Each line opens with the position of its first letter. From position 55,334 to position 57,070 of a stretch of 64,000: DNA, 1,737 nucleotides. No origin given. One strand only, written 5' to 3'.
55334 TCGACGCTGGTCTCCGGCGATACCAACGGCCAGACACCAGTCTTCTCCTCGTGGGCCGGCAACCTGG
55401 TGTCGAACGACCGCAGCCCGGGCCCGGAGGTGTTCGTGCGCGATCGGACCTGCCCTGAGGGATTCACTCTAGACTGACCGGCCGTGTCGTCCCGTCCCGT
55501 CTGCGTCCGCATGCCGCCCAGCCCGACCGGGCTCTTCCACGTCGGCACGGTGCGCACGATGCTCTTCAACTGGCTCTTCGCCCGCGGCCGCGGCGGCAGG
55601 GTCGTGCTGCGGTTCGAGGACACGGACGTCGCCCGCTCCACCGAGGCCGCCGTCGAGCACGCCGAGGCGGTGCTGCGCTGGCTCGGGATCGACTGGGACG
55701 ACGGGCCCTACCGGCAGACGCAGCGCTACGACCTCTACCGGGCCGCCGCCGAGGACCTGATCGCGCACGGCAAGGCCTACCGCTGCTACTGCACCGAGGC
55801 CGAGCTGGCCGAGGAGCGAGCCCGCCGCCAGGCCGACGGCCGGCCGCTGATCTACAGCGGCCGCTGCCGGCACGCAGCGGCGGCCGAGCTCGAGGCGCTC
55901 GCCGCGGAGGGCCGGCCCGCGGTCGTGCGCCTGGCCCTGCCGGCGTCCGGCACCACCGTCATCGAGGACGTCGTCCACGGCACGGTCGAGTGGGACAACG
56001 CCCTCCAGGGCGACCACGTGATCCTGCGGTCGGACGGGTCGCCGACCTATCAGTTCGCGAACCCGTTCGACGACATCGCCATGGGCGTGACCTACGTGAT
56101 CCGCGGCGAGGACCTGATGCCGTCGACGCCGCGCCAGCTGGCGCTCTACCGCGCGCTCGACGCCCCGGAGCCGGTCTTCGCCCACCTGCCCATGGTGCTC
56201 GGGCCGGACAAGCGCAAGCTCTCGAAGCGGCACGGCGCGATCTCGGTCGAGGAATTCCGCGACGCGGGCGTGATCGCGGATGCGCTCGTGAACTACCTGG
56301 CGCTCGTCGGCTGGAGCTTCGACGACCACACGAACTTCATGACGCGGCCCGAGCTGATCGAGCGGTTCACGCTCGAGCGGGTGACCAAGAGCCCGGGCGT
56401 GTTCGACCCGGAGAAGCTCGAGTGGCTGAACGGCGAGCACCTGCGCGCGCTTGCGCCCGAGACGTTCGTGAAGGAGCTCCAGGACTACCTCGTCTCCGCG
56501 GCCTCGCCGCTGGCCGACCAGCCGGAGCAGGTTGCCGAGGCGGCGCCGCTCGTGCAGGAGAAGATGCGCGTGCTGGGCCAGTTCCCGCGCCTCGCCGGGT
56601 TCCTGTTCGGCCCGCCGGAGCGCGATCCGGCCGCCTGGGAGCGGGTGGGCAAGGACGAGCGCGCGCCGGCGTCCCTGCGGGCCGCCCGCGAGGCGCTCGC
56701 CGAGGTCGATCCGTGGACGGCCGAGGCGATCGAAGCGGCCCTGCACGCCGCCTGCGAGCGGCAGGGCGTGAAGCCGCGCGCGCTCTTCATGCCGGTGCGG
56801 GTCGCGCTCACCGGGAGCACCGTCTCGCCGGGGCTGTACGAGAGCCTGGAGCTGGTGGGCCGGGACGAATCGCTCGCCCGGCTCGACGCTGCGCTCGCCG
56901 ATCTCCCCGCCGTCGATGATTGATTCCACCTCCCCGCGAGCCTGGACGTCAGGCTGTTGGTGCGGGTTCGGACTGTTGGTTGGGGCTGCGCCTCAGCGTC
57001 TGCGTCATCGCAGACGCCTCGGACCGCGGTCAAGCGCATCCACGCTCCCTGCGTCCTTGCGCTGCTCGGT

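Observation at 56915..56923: All three repeat copies donate the terminal codons and TGA stop of the upstream essential gene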

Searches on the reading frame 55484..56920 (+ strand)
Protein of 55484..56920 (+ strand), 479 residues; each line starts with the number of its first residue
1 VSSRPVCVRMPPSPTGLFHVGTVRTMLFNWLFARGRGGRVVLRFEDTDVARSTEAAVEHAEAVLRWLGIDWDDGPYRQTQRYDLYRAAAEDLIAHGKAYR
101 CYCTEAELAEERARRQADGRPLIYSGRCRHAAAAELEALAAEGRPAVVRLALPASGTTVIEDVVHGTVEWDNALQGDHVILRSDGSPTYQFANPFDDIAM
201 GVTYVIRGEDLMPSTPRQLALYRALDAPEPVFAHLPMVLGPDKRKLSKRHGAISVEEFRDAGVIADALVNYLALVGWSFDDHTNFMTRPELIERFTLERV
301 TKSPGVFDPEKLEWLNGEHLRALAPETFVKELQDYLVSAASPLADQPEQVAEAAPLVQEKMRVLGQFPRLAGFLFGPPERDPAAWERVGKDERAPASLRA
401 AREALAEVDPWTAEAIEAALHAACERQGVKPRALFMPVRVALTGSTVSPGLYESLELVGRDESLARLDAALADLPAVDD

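Call 13: find_homologous_proteins(query=window:55484-56920:+, max_evalue=1e-50)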
Query window:55484-56920:+ (479 aa): 7871 proteins with E <= 1e-50 among 8000 candidates; the best 120 are listed.
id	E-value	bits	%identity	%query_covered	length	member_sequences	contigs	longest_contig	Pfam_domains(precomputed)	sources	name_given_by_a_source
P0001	0.0e+0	1044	99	98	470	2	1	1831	PF19269.5,PF00749.28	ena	-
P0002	0.0e+0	1011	97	97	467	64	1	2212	PF19269.5,PF00749.28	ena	-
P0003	2.7e-288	974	92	97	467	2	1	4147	PF19269.5,PF00749.28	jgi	-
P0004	3.0e-286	967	91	97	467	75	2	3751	PF19269.5,PF00749.28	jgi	jgi:glutamyl-tRNA synthetase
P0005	3.0e-259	878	84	97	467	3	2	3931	PF19269.5,PF00749.28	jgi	jgi:glutamyl-tRNA synthetase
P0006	4.8e-258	875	83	96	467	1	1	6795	PF19269.5,PF00749.28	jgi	jgi:glutamyl-tRNA synthetase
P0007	6.0e-258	874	83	96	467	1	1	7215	PF19269.5,PF00749.28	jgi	jgi:glutamyl-tRNA synthetase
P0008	1.9e-257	873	84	97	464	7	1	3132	PF19269.5,PF00749.28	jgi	jgi:glutamyl-tRNA synthetase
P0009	3.8e-257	872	84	97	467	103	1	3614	PF19269.5,PF00749.28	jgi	jgi:glutamyl-tRNA synthetase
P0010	8.1e-257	870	82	99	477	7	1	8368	PF19269.5,PF00749.28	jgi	jgi:glutamyl-tRNA synthetase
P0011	3.6e-256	868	83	97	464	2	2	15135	PF19269.5,PF00749.28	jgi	jgi:glutamyl-tRNA synthetase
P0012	7.8e-253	857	82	97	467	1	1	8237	PF19269.5,PF00749.28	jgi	jgi:glutamyl-tRNA synthetase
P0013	1.3e-252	857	84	97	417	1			PF19269.5,PF00749.28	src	-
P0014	1.5e-251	853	82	96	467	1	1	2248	PF19269.5,PF00749.28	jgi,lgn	jgi:glutamyl-tRNA synthetase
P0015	4.5e-250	848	81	97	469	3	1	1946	PF19269.5,PF00749.28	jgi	jgi:glutamyl-tRNA synthetase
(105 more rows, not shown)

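Call 15: find_encoding_contigs(protein=P0002, flank=3000, max_places=3)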
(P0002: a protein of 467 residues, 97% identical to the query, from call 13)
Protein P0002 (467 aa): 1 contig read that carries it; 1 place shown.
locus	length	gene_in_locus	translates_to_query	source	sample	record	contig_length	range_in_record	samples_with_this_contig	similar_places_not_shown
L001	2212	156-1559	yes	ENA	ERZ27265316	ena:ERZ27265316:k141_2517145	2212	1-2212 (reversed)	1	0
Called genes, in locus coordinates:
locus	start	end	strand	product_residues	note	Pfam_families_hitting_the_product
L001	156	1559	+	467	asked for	PF00749:tRNA-synt_1c, PF19269:Anticodon_2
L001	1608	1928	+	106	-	-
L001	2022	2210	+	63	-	?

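Call 16: find_encoding_contigs(protein=P0003, flank=3000, max_places=3)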
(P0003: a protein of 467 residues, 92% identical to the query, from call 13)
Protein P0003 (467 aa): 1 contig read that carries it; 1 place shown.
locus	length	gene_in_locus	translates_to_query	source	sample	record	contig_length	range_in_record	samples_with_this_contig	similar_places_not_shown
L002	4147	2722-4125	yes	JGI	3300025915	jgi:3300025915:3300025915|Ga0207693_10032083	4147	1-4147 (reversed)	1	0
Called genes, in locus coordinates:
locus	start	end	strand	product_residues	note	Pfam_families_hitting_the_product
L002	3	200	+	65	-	?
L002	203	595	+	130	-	-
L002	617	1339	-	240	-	PF00106:adh_short, PF01370:Epimerase, PF08659:KR (faint), PF13561:adh_short_C2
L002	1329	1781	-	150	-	PF00472:RF-1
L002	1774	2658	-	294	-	PF01261:AP_endonuc_2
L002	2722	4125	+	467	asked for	PF00749:tRNA-synt_1c, PF19269:Anticodon_2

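Call 17: find_encoding_contigs(protein=P0001, flank=3000, max_places=3)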
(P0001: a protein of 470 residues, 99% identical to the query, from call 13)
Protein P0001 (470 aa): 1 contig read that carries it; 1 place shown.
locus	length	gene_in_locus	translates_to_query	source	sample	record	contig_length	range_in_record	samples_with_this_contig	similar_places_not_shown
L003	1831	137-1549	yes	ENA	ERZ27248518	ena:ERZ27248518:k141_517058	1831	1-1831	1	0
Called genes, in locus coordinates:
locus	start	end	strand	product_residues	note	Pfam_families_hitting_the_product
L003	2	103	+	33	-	?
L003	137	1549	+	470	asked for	PF00749:tRNA-synt_1c, PF19269:Anticodon_2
